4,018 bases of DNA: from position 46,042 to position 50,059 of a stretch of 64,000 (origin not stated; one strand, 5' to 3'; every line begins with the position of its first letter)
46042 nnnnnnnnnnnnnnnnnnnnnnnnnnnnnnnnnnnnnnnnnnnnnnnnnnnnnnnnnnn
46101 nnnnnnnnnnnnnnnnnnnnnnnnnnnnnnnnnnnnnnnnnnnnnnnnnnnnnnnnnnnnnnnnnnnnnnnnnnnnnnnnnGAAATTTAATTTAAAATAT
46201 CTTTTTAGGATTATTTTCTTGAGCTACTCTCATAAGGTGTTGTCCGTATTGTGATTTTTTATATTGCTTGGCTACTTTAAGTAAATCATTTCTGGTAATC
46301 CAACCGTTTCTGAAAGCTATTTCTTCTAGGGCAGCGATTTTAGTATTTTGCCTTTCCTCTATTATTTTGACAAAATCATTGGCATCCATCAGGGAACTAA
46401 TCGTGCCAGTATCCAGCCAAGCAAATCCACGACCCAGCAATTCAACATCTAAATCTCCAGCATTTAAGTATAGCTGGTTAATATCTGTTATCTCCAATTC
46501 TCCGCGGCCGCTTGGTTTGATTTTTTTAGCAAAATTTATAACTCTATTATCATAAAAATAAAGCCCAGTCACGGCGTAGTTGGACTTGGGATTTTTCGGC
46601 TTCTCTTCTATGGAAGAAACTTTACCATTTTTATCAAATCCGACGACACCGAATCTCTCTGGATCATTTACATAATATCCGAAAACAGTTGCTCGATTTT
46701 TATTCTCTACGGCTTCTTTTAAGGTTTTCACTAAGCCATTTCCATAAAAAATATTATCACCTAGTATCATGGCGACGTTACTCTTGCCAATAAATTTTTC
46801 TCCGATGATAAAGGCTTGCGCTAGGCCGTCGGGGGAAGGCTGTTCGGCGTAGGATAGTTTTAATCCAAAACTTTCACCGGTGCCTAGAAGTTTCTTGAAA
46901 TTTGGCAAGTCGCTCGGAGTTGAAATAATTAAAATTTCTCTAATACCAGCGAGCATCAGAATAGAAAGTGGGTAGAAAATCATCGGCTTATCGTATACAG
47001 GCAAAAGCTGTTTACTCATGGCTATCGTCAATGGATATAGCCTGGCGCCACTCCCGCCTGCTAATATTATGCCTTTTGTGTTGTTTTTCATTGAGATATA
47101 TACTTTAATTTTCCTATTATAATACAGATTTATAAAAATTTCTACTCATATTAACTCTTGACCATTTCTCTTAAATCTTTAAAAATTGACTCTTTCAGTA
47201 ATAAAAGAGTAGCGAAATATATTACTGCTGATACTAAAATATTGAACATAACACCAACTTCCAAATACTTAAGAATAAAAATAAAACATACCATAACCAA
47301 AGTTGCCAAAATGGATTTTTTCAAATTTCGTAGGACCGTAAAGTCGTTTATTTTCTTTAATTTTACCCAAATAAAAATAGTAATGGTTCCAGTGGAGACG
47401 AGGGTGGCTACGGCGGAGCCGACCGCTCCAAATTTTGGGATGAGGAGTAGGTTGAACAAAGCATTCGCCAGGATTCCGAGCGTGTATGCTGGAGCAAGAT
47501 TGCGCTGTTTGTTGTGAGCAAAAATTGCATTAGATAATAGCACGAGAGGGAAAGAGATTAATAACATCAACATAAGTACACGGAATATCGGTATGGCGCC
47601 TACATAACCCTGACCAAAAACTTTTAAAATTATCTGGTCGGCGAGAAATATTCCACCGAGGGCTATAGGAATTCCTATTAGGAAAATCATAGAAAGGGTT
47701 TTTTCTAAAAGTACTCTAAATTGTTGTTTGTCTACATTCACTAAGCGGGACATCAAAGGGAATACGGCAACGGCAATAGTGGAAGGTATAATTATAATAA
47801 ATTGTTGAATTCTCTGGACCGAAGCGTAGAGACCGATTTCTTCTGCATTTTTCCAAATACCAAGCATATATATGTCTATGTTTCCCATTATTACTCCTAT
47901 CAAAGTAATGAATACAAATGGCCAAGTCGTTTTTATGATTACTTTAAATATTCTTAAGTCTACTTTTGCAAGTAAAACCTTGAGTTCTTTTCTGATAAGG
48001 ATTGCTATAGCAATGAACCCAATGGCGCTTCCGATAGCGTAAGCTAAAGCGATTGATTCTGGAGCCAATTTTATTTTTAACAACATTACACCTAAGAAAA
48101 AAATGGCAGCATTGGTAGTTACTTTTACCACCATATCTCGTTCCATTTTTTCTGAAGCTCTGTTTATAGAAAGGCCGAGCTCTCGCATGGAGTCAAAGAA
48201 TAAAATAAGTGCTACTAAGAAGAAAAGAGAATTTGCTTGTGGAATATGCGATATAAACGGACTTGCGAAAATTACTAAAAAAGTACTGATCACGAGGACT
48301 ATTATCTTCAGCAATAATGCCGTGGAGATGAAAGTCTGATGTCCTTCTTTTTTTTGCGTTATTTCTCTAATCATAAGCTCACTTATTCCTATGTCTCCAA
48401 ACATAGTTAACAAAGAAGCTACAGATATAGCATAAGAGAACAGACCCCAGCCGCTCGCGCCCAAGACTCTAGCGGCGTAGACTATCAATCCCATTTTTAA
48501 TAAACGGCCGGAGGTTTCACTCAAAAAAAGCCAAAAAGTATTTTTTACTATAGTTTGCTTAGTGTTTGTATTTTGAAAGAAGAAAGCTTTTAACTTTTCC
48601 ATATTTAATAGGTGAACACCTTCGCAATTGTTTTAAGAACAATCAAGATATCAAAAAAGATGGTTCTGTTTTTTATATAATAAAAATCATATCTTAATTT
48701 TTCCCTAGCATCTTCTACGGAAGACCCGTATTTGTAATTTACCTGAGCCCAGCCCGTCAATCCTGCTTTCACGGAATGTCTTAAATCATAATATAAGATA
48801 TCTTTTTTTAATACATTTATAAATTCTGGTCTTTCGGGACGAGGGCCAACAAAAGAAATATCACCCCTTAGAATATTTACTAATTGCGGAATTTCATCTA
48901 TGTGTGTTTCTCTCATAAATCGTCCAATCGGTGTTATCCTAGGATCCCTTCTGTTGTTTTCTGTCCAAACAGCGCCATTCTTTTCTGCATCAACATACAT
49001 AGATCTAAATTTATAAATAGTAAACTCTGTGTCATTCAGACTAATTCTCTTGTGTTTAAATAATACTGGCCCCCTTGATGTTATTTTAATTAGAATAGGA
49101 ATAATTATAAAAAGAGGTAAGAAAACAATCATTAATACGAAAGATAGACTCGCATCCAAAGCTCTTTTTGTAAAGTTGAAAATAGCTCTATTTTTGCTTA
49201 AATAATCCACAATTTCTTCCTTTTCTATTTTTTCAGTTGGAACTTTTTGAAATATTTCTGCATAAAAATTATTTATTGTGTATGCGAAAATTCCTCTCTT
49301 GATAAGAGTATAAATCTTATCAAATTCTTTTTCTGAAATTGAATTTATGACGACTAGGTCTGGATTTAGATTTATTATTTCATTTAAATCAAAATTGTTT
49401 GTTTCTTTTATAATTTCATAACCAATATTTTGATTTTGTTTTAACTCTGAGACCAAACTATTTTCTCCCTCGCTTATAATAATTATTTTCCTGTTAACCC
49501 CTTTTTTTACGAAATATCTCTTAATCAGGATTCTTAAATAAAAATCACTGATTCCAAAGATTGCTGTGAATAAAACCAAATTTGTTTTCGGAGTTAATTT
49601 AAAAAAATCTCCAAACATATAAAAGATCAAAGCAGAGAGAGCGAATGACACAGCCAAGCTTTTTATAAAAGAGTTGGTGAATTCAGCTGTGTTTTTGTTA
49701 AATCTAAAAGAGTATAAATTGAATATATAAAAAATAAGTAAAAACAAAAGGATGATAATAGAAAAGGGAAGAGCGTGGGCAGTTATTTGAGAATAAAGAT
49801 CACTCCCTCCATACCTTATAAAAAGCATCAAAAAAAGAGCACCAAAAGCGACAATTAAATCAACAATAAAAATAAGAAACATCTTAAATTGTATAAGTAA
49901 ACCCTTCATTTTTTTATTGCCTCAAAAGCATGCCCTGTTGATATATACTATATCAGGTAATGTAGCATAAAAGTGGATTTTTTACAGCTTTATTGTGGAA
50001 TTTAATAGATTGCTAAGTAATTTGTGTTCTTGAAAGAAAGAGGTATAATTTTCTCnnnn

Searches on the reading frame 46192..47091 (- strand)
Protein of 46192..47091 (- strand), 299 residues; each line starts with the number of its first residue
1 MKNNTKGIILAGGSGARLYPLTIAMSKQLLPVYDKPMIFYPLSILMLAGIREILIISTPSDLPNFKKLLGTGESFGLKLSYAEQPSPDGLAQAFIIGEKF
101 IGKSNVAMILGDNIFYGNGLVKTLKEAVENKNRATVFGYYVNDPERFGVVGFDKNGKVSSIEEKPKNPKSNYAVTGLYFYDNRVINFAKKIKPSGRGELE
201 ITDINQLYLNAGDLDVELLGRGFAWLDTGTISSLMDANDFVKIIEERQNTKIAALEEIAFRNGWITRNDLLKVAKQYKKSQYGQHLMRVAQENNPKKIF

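Call 10: search_protein_families(library=pfam, proteins=[window:46192-47091:-], max_evalue=0.001)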
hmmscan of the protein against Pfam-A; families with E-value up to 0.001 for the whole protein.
window:46192-47091:- (299 aa): 2 families
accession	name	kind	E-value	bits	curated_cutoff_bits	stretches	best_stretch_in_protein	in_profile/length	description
PF00483.29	NTP_transferase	-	5.5e-75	252.5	21.2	1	6-241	1-242/245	Nucleotidyl transferase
PF12804.13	NTP_transf_3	-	6.2e-09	36.7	27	1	7-137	1-120/160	MobA-like NTP transferase domain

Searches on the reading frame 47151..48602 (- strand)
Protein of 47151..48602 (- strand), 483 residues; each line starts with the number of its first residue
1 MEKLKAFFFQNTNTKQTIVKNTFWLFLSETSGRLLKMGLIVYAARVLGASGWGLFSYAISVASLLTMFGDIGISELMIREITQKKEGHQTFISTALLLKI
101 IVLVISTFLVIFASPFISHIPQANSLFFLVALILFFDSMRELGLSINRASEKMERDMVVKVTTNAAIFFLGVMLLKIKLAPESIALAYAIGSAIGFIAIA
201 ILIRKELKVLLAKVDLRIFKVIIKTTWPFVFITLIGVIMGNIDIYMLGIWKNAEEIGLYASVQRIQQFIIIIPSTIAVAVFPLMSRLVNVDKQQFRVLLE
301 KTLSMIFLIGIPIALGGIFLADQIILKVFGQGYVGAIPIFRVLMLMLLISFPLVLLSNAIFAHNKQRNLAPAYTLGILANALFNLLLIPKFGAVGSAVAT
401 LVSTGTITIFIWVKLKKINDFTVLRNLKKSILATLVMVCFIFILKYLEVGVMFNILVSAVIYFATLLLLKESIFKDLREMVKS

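Call 10: search_protein_families(library=pfam, proteins=[window:47151-48602:-], max_evalue=0.001)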
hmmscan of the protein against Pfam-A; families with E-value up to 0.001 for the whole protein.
window:47151-48602:- (483 aa): 3 families
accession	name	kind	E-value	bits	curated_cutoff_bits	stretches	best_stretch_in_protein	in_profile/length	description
PF01943.22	Polysacc_synt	-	1.3e-33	117.1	28.2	1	18-287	1-273/274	Polysaccharide biosynthesis protein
PF13440.11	Polysacc_synt_3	-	6.3e-23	81.9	23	1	44-337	3-292/293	Polysaccharide biosynthesis protein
PF03023.19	MurJ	-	1.4e-11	44.2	27.4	1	47-444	5-428/451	Lipid II flippase MurJ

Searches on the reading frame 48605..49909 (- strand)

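Call 10: search_protein_families(library=pfam, proteins=[window:48605-49909:-], max_evalue=0.001)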
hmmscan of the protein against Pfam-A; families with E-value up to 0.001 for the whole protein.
window:48605-49909:- (434 aa): 1 family
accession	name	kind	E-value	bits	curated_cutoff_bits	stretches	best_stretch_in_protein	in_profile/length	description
PF02397.22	Bac_transf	-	1.8e-64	217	27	1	248-432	1-178/179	Bacterial sugar transferase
